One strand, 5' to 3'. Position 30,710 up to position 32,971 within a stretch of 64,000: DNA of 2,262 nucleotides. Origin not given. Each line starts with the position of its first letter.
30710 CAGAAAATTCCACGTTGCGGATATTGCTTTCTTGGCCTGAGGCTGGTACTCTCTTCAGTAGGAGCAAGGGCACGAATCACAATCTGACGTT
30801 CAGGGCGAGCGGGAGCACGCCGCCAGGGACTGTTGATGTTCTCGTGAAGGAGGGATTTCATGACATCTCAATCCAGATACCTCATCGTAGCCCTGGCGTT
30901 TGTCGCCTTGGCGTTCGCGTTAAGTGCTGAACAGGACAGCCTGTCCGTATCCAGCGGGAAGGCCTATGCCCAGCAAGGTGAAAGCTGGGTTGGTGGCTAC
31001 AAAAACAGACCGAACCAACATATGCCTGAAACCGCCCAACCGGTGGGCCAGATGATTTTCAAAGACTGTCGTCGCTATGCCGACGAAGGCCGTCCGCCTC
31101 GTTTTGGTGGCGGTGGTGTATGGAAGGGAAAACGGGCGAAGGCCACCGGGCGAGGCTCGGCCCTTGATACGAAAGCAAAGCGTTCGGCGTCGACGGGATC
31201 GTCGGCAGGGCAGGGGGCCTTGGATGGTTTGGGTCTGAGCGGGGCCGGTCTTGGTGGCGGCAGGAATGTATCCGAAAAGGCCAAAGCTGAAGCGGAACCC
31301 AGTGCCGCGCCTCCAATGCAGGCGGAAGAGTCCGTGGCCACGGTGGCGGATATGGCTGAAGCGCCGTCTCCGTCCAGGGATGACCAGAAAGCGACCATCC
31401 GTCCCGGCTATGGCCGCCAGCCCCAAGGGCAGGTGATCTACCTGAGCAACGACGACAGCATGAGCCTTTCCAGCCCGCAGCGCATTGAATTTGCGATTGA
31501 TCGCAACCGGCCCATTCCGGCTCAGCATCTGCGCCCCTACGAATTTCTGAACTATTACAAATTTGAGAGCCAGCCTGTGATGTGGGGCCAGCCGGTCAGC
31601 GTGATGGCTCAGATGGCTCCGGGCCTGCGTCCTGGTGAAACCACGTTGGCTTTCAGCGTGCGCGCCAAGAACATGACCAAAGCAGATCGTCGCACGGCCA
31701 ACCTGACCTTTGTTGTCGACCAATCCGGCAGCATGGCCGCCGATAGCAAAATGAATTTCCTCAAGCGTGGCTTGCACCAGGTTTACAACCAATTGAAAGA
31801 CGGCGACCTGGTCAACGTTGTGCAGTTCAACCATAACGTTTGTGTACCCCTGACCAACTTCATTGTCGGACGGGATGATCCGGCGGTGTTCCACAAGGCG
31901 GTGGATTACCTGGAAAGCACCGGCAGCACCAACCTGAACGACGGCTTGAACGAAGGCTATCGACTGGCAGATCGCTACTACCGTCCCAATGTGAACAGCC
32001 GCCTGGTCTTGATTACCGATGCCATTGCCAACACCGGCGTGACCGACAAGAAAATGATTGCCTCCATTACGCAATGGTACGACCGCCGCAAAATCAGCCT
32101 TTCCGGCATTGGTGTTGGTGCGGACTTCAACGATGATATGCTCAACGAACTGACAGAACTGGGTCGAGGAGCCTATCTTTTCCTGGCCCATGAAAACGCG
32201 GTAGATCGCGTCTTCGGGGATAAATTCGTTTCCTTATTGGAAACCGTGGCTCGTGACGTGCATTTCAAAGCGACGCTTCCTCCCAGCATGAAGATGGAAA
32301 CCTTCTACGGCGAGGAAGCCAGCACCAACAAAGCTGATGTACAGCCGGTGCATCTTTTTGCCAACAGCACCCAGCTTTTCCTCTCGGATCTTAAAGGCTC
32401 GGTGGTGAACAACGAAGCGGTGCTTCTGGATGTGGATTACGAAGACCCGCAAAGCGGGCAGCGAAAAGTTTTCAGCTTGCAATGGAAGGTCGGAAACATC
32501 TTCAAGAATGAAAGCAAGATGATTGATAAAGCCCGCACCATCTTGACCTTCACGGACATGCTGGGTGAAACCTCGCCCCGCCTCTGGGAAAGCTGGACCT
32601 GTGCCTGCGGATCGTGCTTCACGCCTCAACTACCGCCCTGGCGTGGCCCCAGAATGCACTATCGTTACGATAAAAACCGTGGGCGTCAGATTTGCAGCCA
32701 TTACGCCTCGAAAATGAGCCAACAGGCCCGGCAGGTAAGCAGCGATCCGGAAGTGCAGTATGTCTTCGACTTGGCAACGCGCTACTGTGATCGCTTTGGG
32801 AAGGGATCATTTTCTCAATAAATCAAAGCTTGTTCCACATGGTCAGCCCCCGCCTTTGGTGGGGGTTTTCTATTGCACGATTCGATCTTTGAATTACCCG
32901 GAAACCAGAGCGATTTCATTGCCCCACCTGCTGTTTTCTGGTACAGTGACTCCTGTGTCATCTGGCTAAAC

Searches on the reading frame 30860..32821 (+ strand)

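Call 3: search_protein_families(library=ncbifam, proteins=[window:30860-32821:+], max_evalue=0.01)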
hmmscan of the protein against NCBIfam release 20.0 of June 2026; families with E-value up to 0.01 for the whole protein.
window:30860-32821:+ (653 aa): 3 families
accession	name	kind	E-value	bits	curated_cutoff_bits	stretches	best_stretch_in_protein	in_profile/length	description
TIGR03788.1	marine_srt_targ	equivalog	2.1e-15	56.2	551.65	1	270-471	262-457/629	marine proteobacterial sortase target protein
TIGR02442.1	Cob-chelat-sub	hypoth_equivalog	1.3e-08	33.8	779.45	1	270-403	463-596/641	putative cobaltochelatase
TIGR00868.1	hCaCC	subfamily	0.0027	15.6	900.85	1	282-392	307-418/863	calcium-activated chloride channel protein 1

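Call 4: search_protein_families(library=pfam, proteins=[window:30860-32821:+], max_evalue=0.01)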
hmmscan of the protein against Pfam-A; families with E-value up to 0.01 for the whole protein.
window:30860-32821:+ (653 aa): 3 families
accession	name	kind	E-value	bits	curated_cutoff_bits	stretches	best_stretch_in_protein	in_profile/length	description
PF00092.34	VWA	-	3.2e-14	54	23.8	1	281-436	1-155/174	von Willebrand factor type A domain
PF13519.12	VWA_2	-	1.7e-10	41.9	27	1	283-388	2-106/107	von Willebrand factor type A domain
PF13768.12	VWA_3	-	2.8e-10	40.9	27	1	281-441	2-155/155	von Willebrand factor type A domain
